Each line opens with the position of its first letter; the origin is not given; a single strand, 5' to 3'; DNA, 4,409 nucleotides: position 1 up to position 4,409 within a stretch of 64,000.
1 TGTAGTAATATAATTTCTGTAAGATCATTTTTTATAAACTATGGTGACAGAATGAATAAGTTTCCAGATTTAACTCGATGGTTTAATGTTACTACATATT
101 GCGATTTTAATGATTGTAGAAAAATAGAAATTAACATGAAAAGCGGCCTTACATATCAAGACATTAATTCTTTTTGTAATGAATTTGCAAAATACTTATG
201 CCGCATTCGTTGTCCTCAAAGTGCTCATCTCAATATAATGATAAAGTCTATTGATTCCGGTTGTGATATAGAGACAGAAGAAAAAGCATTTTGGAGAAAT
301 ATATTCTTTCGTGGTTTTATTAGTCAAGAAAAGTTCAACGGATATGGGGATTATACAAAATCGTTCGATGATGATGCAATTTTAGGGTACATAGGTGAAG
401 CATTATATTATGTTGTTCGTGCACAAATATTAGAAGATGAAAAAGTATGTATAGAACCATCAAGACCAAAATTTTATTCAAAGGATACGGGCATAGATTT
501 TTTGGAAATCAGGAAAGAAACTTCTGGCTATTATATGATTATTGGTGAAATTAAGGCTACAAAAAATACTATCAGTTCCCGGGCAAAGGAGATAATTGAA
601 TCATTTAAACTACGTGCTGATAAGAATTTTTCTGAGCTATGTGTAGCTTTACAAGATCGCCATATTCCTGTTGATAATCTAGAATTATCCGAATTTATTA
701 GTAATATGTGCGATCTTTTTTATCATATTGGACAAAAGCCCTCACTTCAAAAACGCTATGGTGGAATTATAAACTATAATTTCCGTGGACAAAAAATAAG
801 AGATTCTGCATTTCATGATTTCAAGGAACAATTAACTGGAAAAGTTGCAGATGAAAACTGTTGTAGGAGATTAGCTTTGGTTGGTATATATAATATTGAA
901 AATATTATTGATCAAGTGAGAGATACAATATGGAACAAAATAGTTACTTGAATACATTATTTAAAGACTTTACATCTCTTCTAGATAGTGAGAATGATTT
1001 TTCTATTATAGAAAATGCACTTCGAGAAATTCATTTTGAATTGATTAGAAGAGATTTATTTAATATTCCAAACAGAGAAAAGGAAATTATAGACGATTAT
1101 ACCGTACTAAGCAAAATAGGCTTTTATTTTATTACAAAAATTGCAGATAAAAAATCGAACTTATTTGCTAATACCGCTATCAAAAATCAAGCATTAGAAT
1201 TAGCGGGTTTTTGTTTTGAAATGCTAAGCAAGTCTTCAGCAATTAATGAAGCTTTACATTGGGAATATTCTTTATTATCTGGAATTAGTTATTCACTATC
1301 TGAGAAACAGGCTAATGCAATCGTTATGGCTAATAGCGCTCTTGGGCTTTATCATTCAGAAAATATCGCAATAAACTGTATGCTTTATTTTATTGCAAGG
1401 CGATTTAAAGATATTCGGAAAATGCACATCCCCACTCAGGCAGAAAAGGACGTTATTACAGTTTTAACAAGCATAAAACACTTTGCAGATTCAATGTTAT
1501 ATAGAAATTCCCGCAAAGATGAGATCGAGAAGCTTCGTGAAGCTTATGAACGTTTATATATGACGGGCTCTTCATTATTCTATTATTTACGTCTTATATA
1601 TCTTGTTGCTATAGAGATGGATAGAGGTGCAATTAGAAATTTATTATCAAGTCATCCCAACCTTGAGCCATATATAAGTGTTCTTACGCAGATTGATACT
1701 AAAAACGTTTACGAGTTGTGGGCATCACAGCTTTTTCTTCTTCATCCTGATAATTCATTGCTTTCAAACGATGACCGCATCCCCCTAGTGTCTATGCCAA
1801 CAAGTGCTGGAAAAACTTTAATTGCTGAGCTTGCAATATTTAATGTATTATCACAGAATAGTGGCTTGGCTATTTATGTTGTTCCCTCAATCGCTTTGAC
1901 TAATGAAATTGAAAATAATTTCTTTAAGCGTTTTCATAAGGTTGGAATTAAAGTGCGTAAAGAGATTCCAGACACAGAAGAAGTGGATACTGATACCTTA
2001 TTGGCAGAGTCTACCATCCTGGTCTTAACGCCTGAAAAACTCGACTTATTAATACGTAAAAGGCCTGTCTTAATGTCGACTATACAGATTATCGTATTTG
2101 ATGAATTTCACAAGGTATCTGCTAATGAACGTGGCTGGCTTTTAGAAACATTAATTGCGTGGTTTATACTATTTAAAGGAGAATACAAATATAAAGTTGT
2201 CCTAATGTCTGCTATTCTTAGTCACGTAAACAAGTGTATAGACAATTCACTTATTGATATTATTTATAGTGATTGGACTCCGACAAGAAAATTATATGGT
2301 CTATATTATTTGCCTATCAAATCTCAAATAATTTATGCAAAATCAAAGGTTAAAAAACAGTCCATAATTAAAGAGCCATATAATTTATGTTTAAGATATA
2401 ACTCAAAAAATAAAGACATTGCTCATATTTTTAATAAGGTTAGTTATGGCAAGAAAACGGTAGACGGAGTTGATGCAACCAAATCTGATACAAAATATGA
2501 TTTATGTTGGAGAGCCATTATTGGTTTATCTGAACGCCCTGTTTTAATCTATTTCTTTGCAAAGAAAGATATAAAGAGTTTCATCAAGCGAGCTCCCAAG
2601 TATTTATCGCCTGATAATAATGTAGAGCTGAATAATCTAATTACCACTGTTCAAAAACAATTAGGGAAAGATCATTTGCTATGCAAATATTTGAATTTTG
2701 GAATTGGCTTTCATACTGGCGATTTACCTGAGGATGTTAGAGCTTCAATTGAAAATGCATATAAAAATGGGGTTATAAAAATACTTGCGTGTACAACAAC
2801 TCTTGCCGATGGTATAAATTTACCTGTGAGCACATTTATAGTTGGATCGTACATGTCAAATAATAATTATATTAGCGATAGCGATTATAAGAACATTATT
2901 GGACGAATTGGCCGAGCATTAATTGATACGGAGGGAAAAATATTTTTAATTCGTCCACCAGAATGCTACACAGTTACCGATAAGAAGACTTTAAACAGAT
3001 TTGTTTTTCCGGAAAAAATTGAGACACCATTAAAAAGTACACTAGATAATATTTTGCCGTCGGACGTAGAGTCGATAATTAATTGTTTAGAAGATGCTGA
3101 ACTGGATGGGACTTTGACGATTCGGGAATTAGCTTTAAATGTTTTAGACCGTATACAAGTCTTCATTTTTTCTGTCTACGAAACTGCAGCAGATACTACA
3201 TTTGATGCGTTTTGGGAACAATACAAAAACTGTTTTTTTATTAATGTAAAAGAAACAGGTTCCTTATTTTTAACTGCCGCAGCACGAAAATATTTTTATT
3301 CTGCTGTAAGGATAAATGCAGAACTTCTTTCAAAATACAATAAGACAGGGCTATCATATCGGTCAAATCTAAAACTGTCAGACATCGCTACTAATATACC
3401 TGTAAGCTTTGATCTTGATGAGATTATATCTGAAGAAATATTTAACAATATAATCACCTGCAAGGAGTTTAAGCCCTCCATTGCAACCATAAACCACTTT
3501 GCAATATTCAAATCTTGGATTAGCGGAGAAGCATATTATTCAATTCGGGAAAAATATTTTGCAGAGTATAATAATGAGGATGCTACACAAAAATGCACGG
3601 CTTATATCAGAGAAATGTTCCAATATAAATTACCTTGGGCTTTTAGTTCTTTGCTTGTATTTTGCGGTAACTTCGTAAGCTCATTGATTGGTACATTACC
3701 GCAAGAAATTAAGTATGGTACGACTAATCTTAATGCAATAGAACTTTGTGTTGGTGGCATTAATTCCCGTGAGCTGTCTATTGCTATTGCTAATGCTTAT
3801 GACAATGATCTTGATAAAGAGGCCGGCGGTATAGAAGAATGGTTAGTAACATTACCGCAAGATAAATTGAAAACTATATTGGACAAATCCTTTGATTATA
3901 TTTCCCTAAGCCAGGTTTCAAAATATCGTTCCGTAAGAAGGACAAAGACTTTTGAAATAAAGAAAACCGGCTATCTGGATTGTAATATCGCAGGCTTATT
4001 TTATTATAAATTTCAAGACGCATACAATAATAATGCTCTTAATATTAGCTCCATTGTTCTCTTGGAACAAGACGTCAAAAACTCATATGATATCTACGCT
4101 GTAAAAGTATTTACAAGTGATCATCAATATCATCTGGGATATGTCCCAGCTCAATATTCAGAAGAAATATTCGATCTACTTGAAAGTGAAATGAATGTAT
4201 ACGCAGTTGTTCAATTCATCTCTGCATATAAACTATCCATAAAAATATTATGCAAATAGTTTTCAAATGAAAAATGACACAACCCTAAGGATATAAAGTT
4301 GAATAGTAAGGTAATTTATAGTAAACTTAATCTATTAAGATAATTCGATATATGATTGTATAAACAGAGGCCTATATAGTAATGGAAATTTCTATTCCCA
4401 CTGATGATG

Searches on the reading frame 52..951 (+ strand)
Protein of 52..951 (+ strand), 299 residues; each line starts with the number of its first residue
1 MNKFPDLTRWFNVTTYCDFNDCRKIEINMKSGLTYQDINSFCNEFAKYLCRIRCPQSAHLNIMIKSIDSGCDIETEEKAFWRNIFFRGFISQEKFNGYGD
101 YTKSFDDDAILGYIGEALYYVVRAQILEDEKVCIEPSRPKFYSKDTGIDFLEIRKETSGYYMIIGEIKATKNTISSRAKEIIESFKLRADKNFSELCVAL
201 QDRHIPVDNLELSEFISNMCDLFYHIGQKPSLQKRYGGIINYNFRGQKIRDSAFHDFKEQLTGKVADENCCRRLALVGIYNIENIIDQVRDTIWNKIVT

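Call 4: search_protein_families(library=pfam, proteins=[window:52-951:+], max_evalue=1)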
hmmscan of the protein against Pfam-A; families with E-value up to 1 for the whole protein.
window:52-951:+ (299 aa): 0 families

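Call 5: search_protein_families(library=padloc, proteins=[window:52-951:+], max_evalue=1)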
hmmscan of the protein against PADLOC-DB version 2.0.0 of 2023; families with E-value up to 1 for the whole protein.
window:52-951:+ (299 aa): 1 family
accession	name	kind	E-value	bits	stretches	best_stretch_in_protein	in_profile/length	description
PDLC00683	Effector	-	0.015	13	1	227-249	64-86/185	2TM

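Call 6: search_protein_families(library=ncbifam, proteins=[window:52-951:+], max_evalue=1)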
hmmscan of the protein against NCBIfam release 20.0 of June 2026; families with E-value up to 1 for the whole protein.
window:52-951:+ (299 aa): 0 families

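Call 53: find_related_loci(query=window:52-948:+, collection=genome_contigs, flank=8000)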
Query window:52-948:+ (299 aa) in genome_contigs; peptide patterns used: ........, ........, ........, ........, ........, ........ (x = any residue, [..] = any of these).
36 stretches matched a pattern, but none encodes a relative of the query by tblastn (E <= 1e-3).

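Call 78: find_homologous_proteins(query=window:52-948:+)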
Query window:52-948:+ (299 aa): 27 proteins with E <= 0.001 among 275 candidates.
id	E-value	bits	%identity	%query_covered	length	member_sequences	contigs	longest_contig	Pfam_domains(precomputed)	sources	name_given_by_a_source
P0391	8.8e-203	690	100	100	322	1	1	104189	-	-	-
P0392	4.9e-166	569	82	100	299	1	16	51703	-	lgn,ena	-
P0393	3.0e-161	554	81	100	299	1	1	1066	-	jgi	jgi:hypothetical protein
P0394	3.5e-157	540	79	100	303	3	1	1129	-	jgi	-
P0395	2.5e-94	334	51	100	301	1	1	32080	-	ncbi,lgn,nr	ncbi:MAG: hypothetical protein VB064_10325 [Oscillospiraceae bacterium]|nr:hypothetical protein [Osc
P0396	3.5e-92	327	52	99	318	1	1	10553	-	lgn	-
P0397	1.4e-91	325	50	99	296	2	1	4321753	-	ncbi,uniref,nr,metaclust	ncbi:hypothetical protein Desde_0516 [Desulfitobacterium dehalogenans ATCC 51507]|uniref:Anti-bacter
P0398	1.1e-90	322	49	99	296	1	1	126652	-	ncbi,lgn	-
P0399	4.7e-88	313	49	99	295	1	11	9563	-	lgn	-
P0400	7.5e-88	313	50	99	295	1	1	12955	PF08878.17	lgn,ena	-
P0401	2.2e-87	311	51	99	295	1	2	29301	-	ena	-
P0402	2.2e-87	311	50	99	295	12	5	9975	-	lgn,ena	-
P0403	1.6e-86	308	49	99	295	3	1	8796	-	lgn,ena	-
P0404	8.8e-86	306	51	99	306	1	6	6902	-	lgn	-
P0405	5.8e-83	297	48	99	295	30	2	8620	PF08878.17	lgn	-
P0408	1.2e-82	296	48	99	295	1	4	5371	PF08878.17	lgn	-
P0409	1.8e-82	295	48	99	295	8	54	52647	PF08878.17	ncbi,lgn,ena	-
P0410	1.4e-81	292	47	99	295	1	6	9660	PF08878.17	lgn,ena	-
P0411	1.5e-81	292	47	99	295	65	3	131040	PF08878.17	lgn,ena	-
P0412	2.5e-81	291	47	99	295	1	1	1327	PF08878.17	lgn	-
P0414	4.8e-80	287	47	99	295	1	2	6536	PF08878.17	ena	-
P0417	8.9e-70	253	41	98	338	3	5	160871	PF08878.17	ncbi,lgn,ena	-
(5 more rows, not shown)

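Call 79: find_encoding_contigs(protein=P0392, flank=8000, max_places=5)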
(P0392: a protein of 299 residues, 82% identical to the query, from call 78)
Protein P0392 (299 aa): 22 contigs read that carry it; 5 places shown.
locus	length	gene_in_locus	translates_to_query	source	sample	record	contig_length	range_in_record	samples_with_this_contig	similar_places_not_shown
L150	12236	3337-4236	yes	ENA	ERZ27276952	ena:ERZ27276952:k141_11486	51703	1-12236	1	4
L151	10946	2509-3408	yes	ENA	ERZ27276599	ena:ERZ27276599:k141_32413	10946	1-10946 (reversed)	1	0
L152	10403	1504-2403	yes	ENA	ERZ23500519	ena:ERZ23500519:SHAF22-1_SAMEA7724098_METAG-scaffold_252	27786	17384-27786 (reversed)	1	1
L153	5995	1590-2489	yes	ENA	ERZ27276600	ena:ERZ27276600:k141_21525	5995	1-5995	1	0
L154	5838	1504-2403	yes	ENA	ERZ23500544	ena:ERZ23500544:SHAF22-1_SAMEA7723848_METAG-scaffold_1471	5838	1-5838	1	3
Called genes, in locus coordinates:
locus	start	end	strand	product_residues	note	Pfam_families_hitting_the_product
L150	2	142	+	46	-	?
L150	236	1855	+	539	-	PF00239:Resolvase, PF07508:Recombinase, PF13408:Zn_ribbon_recom, PF14287:DUF4368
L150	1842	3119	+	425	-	PF07508:Recombinase, PF13408:Zn_ribbon_recom, PF14287:DUF4368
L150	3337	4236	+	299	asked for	-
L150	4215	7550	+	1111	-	PF04851:ResIII, PF00270:DEAD, PF00271:Helicase_C, PF08797:HIRAN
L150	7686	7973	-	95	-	PF03237:Terminase_6N (weak), PF04466:Terminase_3 (weak)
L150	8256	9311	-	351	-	PF13290:CHB_HEX_C_1, PF13287:Fn3_assoc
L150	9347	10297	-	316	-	-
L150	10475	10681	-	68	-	PF14205:Cys_rich_KTR (weak)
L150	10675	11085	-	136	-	-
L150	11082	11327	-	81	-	-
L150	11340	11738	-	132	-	PF16677:GP3_package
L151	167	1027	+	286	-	PF07508:Recombinase (weak), PF13408:Zn_ribbon_recom, PF14287:DUF4368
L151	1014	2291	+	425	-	PF07508:Recombinase, PF13408:Zn_ribbon_recom, PF14287:DUF4368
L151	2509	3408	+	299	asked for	-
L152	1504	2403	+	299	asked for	-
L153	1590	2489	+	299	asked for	-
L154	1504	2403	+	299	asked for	-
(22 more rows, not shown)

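Call 80: find_encoding_contigs(protein=P0395, flank=8000, max_places=2)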
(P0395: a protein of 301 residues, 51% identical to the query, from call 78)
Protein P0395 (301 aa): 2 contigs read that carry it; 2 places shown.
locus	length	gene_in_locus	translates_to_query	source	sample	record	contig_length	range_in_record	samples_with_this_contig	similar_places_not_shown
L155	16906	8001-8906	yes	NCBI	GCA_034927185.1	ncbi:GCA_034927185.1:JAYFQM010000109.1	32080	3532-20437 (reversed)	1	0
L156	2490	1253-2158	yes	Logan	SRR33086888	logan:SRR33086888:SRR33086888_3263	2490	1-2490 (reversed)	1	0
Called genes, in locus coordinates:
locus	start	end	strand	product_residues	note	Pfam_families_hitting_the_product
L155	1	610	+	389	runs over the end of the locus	-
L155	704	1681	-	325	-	PF08401:ArdcN, PF20573:DUF6782 (weak), PF06114:Peptidase_M78 (weak)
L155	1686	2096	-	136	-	PF12957:DUF3846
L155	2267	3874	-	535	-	PF02195:ParB_N, PF17762:HTH_ParB (weak)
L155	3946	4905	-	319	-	PF06970:RepA_N, PF19481:DUF6017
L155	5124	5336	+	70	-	-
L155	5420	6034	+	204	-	PF02223:Thymidylate_kin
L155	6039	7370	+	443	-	PF02310:B12-binding, PF04055:Radical_SAM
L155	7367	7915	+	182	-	PF03167:UDG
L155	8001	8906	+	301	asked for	-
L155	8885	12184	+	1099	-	PF00270:DEAD, PF04851:ResIII, PF00271:Helicase_C (weak), PF08797:HIRAN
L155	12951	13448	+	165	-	PF04542:Sigma70_r2, PF08281:Sigma70_r4_2 (weak)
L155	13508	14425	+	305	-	PF14285:DUF4367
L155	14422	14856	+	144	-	-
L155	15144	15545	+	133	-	-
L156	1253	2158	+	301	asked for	-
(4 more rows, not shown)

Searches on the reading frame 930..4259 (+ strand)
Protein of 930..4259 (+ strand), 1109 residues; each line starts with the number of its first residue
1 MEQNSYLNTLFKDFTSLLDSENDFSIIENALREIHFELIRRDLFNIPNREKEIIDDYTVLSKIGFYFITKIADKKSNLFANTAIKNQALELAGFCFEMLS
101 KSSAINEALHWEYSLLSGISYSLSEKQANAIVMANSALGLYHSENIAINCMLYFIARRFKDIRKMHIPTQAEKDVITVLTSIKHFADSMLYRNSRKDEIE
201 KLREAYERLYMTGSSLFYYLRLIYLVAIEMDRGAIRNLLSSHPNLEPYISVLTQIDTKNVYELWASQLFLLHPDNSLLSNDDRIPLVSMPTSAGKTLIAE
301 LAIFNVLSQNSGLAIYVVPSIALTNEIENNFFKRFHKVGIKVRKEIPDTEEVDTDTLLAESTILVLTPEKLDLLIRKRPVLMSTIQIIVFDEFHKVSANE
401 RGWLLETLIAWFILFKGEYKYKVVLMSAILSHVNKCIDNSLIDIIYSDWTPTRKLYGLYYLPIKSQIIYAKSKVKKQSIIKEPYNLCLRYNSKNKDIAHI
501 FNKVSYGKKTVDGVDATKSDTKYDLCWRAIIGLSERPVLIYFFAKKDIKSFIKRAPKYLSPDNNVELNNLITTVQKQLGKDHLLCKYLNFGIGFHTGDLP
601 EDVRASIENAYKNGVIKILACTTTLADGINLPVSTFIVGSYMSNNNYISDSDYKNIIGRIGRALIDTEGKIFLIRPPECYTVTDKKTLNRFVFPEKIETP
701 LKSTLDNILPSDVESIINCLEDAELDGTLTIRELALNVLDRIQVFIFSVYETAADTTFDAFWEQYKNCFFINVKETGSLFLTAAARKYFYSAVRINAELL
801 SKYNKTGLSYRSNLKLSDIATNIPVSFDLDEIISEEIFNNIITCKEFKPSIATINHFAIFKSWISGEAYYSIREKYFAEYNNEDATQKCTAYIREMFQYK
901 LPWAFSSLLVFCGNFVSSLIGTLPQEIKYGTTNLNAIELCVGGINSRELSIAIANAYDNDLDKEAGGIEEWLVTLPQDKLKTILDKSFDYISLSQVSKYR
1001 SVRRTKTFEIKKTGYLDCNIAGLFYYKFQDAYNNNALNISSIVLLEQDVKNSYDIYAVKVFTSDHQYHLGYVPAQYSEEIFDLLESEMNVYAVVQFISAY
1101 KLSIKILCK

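Call 4: search_protein_families(library=pfam, proteins=[window:930-4259:+], max_evalue=1)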
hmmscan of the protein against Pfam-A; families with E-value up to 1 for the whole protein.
window:930-4259:+ (1109 aa): 5 families
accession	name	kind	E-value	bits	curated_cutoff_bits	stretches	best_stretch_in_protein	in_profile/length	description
PF00270.35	DEAD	-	1e-24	87.6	26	1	286-431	18-161/167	DEAD/DEAH box helicase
PF04851.21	ResIII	-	2.7e-10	40.8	22.5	1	279-400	20-141/164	Type III restriction enzyme, res subunit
PF08797.16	HIRAN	-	4.8e-10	39.6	24.7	1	1014-1099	2-82/96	HIRAN domain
PF00271.37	Helicase_C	-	2.9e-09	37.6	23.5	1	581-663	31-109/110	Helicase conserved C-terminal domain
PF17396.8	DUF1611_N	-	0.16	12.8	22.6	1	581-615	28-62/95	Domain of unknown function (DUF1611_N) Rossmann-like domain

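Call 5: search_protein_families(library=padloc, proteins=[window:930-4259:+], max_evalue=1)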
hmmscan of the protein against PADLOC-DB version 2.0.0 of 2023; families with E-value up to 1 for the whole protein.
window:930-4259:+ (1109 aa): 46 families (the best 25 are shown)
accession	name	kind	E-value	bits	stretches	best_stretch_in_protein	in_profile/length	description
PDLC00188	HamB1|HamB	-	1.6e-68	229.7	3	70-433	54-412/1037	DEAD-box helicase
PDLC00192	HamB1|HamB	-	1.2e-65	219.9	2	88-672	78-664/1104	DEAD-box helicase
PDLC00194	HamB1|HamB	-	4.2e-64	214.9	3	52-454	26-420/995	DEAD-box helicase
PDLC00174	HamB1|HamB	-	5.7e-63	211.2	2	248-672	289-704/1163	DEAD-box helicase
PDLC04531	PDC-M23B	-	2.2e-57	192.8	2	219-709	250-740/1060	-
PDLC00186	HamB1|HamB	-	4.7e-47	158.5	2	562-776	419-626/864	DEAD-box helicase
PDLC00187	HamB1|HamB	-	2.6e-44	149.7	1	287-722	161-557/851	DEAD-box helicase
PDLC00190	HamB1|HamB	-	1.5e-43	147.4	2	526-723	373-564/866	DEAD-box helicase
PDLC00175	HamB1|HamB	-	4e-43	145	2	55-707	28-667/1000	DEAD-box helicase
PDLC00200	HamB2|HamB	-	9.5e-43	144.3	2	563-733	419-582/865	DEAD-box helicase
PDLC00185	HamB1|HamB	-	2e-42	143.1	2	287-677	162-528/871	DEAD-box helicase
PDLC00178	HamB1|HamB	-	1.4e-39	133.7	2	565-686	548-668/830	DEAD-box helicase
PDLC00176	HamB1|HamB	-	6.6e-39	131.6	2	514-774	348-604/845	DEAD-box helicase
PDLC00199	HamB2|HamB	-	1.3e-33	114.1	2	562-678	406-522/841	DEAD-box helicase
PDLC00177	HamB1|HamB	-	8.9e-33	111.5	2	552-725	404-580/841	DEAD-box helicase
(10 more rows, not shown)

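Call 6: search_protein_families(library=ncbifam, proteins=[window:930-4259:+], max_evalue=1)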
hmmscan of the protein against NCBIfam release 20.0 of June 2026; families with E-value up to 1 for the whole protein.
window:930-4259:+ (1109 aa): 22 families
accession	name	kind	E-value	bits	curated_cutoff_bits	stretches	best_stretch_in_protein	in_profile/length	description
NF002654.0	PRK02362.1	equivalog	2e-43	148.7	887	1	286-675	43-394/739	ATP-dependent DNA helicase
NF040935.1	helicase_Hel308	equivalog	1.2e-37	129.5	1200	2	280-473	41-226/704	ATP-dependent DNA helicase Hel308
NF001308.0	PRK00254.1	equivalog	4.9e-37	127.5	1216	2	285-461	42-210/720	ATP-dependent DNA helicase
NF002251.0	PRK01172.1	equivalog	4.6e-35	121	891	2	285-482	40-231/674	ATP-dependent DNA helicase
TIGR04121.1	DEXH_lig_assoc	equivalog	9.8e-18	63.2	850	2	282-436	28-190/804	ligase-associated DNA damage response DEXH box helicase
NF010338.0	PRK13767.1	equivalog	2.4e-12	45.9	849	2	285-409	51-198/877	ATP-dependent helicase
NF010337.0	PRK13766.1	equivalog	3.2e-06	25.6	610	1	285-397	33-145/781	Hef nuclease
NF041063.1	DpdF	equivalog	4.6e-06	25.5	550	1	276-340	152-215/813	protein DpdF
NF053631.1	RNA_helic_CshA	equivalog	3.4e-05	22.9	646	1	595-679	268-346/434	degradosome RNA helicase CshA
NF008163.0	PRK10917.1-1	equivalog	0.0002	19.8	796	2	287-343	294-349/692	ATP-dependent DNA helicase RecG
NF053636.1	DDHlcsCsdAPsy1082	equivalog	0.00042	19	890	1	594-663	272-337/512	DEAD/DEAH box helicase CsdA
NF003419.0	PRK04837.1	equivalog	0.0013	17.6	588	1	591-663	282-350/424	ATP-dependent RNA helicase RhlB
TIGR00643.1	recG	equivalog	0.0028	16.4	659.4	1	590-676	483-564/629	ATP-dependent DNA helicase RecG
NF008167.0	PRK10917.2-1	equivalog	0.012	13.8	995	1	589-663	560-631/744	ATP-dependent DNA helicase RecG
NF008279.0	PRK11057.1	equivalog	0.014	13.9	1015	1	593-672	265-339/608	ATP-dependent DNA helicase RecQ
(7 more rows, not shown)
